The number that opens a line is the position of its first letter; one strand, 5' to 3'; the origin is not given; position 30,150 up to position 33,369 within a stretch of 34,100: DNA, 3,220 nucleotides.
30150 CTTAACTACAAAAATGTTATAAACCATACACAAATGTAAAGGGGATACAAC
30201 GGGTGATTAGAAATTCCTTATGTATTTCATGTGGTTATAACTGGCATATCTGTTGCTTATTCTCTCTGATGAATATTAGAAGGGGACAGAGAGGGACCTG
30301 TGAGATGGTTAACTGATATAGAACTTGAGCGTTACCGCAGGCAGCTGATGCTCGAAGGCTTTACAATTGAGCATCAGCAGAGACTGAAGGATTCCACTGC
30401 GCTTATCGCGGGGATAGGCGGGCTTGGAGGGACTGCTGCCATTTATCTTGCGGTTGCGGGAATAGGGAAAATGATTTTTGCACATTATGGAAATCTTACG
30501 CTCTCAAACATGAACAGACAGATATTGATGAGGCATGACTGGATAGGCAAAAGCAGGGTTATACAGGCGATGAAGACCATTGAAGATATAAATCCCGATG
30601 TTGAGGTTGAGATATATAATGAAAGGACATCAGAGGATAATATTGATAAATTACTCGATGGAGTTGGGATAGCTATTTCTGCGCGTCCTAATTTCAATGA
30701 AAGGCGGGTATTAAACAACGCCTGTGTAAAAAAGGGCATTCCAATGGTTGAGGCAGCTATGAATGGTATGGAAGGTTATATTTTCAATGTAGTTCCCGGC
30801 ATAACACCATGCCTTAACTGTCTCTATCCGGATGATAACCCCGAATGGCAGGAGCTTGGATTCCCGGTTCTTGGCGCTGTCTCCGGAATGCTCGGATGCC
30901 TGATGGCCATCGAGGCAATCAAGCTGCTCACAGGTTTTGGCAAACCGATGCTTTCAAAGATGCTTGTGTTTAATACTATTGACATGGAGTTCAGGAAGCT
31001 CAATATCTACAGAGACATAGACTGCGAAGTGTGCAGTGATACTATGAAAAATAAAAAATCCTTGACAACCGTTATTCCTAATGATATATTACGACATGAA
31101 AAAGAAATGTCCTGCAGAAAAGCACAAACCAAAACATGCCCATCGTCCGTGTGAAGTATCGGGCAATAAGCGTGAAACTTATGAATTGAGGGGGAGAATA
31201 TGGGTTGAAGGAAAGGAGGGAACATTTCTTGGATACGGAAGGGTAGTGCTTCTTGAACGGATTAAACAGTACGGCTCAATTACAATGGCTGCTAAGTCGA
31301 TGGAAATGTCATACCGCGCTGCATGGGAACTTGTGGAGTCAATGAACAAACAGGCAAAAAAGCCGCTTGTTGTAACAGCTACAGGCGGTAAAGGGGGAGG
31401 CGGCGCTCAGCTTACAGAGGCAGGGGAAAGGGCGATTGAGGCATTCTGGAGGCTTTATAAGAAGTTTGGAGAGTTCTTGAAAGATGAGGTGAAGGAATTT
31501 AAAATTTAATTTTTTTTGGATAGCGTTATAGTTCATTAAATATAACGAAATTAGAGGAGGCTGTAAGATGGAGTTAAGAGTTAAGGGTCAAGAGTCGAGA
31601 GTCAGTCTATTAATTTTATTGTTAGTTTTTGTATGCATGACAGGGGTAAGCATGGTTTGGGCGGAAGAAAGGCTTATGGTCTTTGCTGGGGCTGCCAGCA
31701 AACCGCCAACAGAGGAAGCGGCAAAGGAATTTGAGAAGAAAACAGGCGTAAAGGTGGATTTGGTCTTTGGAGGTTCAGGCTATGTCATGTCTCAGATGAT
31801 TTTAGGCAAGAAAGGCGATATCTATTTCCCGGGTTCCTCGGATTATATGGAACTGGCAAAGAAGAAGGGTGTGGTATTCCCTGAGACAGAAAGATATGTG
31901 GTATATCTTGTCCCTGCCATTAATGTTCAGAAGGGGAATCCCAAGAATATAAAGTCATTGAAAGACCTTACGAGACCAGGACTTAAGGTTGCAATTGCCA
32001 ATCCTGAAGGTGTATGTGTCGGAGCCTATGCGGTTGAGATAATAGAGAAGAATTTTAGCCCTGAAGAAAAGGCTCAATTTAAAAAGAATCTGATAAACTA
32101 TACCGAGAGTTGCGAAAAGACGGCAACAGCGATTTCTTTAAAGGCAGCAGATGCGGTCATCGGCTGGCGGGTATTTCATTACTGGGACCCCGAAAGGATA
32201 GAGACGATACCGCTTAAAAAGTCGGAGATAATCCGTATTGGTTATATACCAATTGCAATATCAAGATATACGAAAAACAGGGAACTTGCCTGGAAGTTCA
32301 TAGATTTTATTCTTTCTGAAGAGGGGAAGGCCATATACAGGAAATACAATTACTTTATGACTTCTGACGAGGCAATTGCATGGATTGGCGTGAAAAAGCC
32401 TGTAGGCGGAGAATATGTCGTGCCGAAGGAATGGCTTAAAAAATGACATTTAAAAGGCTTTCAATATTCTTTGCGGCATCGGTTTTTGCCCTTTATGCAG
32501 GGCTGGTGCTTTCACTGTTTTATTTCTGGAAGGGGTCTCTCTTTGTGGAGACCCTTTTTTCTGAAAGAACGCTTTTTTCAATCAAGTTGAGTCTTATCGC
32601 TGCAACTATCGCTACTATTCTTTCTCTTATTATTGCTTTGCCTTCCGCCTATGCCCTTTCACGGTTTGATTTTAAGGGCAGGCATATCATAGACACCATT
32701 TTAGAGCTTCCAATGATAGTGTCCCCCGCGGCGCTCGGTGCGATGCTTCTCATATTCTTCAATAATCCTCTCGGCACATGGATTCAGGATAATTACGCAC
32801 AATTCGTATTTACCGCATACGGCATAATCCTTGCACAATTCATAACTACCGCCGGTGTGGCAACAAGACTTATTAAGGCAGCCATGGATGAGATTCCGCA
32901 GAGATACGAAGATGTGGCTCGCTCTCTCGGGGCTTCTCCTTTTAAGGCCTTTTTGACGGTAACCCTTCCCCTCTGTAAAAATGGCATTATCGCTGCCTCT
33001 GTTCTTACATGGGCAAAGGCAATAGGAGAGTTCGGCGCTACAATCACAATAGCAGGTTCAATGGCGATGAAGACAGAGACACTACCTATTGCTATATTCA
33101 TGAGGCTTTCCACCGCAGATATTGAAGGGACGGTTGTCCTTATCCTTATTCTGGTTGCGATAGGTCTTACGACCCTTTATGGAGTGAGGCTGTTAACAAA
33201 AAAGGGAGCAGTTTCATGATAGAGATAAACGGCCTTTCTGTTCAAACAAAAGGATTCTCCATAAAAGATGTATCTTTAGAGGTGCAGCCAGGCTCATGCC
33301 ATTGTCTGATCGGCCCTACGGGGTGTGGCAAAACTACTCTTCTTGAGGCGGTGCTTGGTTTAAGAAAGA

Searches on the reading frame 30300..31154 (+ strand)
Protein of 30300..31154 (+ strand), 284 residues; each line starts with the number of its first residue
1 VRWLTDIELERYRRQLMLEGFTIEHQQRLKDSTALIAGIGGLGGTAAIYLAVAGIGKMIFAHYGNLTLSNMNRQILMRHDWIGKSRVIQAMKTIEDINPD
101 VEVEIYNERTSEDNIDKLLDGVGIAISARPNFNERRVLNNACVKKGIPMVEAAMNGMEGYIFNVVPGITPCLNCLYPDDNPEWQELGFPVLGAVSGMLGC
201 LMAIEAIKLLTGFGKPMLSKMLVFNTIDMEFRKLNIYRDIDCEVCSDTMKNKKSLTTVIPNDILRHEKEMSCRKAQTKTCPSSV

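Call 5: search_protein_families(library=pfam, proteins=[window:30300-31154:+], max_evalue=0.01)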
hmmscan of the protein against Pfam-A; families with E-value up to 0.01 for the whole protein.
window:30300-31154:+ (284 aa): 1 family
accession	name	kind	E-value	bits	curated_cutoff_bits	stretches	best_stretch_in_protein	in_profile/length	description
PF00899.27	ThiF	-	1.1e-53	182.2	28.1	1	12-243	1-237/238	ThiF family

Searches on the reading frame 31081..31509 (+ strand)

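Call 5: search_protein_families(library=pfam, proteins=[window:31081-31509:+], max_evalue=0.01)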
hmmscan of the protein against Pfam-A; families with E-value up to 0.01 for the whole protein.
window:31081-31509:+ (142 aa): 1 family
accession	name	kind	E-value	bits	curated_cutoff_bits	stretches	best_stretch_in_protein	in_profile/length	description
PF00126.33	HTH_1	-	3.3e-07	30.6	26.6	1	57-116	6-60/60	Bacterial regulatory helix-turn-helix protein, lysR family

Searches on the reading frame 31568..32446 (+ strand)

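Call 54: search_protein_families(library=pfam, proteins=[window:31568-32446:+], max_evalue=0.001)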
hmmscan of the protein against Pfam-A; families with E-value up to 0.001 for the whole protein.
window:31568-32446:+ (292 aa): 5 families
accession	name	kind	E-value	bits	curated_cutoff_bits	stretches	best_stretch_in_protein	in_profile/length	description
PF13531.11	SBP_bac_11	-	5.1e-49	167.5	25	1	36-260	1-224/227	Bacterial extracellular solute-binding protein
PF01547.30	SBP_bac_1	-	5.5e-17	63.2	26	1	48-254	10-306/307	Bacterial extracellular solute-binding protein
PF12974.12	Phosphonate-bd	-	1.1e-05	25.3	27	1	52-197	20-160/242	ABC transporter, phosphonate, periplasmic substrate-binding protein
PF13343.11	SBP_bac_6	-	3.2e-05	23.9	24.6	1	111-262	62-216/245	Bacterial extracellular solute-binding protein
PF13416.11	SBP_bac_8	-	0.00055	20.2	27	0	200-263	195-259/279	Bacterial extracellular solute-binding protein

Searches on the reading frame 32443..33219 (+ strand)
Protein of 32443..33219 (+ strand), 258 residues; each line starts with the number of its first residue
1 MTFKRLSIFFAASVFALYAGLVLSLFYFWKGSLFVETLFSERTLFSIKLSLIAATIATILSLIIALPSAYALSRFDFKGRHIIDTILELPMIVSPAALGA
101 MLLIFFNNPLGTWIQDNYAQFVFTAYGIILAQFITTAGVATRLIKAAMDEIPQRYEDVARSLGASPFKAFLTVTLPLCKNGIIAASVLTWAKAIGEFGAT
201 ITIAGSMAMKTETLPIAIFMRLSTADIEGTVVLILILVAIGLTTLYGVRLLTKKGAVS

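Call 54: search_protein_families(library=pfam, proteins=[window:32443-33219:+], max_evalue=0.001)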
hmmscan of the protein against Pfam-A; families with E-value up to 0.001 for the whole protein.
window:32443-33219:+ (258 aa): 1 family
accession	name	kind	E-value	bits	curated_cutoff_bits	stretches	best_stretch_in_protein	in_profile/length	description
PF00528.27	BPD_transp_1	-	2.9e-16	60.2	26.4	1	64-252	8-179/184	Binding-protein-dependent transport system inner membrane component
